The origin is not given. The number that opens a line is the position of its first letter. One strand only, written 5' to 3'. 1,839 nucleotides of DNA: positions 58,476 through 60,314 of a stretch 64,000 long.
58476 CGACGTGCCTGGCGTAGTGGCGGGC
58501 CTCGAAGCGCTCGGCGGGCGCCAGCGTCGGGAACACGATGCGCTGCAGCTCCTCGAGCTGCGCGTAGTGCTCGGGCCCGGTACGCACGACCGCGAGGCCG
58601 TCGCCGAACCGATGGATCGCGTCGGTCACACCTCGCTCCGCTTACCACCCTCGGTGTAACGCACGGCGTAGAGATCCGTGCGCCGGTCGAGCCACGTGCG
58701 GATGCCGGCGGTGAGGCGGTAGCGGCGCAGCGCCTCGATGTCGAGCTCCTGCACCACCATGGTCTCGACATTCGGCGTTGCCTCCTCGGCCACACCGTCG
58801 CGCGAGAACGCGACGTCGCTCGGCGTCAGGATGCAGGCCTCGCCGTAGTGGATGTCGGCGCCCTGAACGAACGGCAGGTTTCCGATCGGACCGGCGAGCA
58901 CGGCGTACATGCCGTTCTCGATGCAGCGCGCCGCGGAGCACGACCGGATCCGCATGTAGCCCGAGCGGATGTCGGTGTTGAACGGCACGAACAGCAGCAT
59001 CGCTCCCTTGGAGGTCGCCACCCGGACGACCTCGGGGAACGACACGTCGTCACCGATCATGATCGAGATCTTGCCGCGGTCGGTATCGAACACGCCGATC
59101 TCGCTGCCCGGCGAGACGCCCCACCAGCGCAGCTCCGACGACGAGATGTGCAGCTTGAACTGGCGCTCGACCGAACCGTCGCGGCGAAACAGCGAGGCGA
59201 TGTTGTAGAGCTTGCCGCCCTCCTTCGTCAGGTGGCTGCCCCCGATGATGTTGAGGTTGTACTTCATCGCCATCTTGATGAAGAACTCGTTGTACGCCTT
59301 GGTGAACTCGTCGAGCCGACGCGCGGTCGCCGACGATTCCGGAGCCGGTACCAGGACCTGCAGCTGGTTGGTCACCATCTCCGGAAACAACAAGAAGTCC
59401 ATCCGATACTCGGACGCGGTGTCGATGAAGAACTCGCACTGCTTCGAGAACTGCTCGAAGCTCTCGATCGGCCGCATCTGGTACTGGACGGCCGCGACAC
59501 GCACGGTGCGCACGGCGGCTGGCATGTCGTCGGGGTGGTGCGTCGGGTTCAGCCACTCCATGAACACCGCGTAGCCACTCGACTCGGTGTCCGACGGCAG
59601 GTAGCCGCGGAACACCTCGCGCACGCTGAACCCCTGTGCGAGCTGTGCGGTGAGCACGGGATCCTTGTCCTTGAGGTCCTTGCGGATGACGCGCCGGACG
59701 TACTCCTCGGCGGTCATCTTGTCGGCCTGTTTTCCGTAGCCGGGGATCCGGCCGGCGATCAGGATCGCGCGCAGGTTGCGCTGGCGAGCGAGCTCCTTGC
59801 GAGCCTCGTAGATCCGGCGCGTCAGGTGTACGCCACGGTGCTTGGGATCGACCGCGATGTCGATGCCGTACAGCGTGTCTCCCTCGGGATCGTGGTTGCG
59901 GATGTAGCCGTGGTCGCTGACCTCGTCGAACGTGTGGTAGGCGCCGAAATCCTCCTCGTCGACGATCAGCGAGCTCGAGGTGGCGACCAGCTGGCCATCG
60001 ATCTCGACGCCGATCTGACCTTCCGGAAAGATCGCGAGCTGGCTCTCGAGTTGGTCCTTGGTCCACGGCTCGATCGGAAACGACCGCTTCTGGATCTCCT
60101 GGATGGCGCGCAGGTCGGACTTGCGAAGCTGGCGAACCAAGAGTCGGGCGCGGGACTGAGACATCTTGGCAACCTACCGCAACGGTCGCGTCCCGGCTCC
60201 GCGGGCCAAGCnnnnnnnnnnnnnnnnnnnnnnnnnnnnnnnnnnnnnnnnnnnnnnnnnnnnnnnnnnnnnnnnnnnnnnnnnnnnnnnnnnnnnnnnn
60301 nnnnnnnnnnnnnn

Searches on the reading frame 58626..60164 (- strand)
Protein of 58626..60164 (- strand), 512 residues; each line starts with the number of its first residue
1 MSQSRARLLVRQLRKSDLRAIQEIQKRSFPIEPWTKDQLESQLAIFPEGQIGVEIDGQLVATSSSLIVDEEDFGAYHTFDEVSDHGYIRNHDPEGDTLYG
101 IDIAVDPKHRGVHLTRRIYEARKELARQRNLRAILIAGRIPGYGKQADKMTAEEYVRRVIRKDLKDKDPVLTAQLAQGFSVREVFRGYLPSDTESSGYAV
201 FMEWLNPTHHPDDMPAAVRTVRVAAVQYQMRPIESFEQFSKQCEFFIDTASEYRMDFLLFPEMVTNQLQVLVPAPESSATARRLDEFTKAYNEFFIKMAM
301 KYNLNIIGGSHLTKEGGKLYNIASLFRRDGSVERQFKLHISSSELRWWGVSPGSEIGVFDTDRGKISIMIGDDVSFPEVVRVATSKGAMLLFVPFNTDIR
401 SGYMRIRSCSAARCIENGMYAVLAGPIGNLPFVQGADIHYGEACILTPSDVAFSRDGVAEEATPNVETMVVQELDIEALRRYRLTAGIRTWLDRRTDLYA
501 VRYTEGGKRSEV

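Call 54: search_protein_families(library=pfam, proteins=[window:58626-60164:-], max_evalue=0.00001)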
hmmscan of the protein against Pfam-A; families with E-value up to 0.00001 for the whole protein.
window:58626-60164:- (512 aa): 2 families
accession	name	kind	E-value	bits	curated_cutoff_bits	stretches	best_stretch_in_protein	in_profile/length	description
PF00795.27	CN_hydrolase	-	7.3e-20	71.8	23.2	1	222-482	1-254/256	Carbon-nitrogen hydrolase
PF00583.31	Acetyltransf_1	-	5.5e-07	30.3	20.7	1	19-135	2-97/116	Acetyltransferase (GNAT) family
